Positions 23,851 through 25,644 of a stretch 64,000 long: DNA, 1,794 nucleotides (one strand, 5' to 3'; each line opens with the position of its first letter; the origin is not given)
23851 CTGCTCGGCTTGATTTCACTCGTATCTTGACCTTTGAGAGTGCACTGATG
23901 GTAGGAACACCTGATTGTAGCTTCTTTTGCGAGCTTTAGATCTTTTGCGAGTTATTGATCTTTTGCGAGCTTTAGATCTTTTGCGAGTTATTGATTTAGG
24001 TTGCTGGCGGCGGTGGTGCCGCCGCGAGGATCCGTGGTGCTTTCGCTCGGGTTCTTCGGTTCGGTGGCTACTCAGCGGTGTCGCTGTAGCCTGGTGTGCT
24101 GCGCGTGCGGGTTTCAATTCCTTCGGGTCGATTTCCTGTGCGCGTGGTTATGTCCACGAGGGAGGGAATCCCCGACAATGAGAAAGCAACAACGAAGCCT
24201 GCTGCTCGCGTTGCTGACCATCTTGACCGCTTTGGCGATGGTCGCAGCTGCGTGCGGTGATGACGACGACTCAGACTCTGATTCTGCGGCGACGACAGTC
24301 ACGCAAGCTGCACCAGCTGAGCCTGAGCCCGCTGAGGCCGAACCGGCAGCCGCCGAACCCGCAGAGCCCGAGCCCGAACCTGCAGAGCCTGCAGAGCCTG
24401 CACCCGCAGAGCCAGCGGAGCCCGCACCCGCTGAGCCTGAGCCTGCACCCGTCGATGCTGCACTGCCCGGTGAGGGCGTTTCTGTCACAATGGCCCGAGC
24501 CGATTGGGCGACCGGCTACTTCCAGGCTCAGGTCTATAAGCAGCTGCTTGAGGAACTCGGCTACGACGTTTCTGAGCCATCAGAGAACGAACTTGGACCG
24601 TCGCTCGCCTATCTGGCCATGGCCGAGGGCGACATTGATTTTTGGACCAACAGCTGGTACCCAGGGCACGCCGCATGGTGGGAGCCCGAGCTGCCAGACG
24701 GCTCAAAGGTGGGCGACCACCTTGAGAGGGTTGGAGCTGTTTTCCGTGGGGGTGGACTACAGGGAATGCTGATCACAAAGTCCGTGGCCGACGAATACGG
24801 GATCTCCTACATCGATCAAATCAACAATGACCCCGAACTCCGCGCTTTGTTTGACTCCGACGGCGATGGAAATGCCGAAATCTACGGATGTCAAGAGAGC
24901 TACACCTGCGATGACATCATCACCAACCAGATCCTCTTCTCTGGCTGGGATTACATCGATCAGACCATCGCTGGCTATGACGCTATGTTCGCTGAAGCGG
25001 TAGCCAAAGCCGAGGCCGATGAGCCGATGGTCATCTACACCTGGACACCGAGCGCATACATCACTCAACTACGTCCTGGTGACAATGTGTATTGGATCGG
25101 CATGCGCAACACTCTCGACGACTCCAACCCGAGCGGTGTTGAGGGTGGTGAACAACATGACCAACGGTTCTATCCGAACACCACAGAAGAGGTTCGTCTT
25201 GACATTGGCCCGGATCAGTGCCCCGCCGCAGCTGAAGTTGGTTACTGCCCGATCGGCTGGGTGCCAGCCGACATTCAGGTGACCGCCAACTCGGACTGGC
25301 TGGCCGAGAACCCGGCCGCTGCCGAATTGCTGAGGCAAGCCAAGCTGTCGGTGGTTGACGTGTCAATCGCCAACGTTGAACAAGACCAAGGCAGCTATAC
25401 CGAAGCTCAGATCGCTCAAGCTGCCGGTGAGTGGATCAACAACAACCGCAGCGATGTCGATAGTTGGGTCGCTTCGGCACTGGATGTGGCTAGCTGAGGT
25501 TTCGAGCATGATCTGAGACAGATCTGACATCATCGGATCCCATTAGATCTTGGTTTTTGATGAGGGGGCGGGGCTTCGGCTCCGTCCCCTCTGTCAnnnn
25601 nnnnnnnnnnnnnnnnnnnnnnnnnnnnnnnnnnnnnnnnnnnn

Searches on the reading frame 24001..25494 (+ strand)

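Call 60: search_protein_families(library=ncbifam, proteins=[window:24001-25494:+], max_evalue=1e-10)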
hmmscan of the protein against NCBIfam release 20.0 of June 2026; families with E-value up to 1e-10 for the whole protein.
window:24001-25494:+ (498 aa): 1 family
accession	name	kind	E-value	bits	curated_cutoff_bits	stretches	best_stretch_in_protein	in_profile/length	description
NF008334.0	PRK11119.1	equivalog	1.4e-68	231.4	215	1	151-495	20-328/331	glycine betaine/L-proline ABC transporter substrate-binding protein ProX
